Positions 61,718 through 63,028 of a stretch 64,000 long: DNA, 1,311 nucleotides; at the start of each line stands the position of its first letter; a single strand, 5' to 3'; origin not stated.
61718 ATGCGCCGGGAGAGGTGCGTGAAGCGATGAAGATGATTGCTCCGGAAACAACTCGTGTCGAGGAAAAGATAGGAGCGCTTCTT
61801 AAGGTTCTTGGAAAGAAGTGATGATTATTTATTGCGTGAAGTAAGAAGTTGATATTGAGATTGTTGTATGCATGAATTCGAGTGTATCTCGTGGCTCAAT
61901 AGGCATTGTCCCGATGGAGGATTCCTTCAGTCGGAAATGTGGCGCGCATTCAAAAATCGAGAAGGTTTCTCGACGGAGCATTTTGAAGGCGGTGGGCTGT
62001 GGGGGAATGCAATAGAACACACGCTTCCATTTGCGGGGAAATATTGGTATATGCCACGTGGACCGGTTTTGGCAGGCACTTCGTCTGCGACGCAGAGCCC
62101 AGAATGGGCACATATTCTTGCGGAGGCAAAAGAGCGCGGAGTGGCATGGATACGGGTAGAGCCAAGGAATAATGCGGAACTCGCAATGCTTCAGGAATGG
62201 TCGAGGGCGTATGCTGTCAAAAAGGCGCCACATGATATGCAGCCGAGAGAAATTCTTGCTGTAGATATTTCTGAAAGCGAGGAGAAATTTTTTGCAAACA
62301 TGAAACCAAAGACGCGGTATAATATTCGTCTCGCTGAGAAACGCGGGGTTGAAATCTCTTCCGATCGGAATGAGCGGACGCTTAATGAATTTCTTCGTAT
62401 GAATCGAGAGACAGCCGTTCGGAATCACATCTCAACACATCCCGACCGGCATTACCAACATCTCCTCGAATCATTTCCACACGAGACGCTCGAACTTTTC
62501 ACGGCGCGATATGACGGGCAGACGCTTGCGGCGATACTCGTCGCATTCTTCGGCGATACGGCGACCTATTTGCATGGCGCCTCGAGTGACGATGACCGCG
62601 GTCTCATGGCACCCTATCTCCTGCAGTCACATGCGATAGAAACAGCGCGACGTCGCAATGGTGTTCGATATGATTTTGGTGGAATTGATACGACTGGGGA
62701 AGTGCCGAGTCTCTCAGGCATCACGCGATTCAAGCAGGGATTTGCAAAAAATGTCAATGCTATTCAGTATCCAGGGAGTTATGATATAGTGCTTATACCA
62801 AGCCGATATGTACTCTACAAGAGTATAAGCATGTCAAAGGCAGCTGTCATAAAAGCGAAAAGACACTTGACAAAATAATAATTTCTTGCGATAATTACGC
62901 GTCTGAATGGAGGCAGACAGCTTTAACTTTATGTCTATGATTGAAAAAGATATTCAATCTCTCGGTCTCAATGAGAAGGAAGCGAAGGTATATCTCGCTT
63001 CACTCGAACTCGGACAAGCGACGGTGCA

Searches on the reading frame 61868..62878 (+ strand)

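Call 14: search_protein_families(library=pfam, proteins=[window:61868-62878:+], max_evalue=0.001)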
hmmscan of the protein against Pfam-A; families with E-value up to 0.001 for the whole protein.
window:61868-62878:+ (336 aa): 2 families
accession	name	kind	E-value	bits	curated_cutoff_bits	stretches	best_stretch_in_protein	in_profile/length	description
PF02388.22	FemAB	-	3e-35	122.3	24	2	214-319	302-403/406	FemAB family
PF13480.13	Acetyltransf_6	-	8.2e-17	62.1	22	1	148-275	6-139/143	Acetyltransferase (GNAT) domain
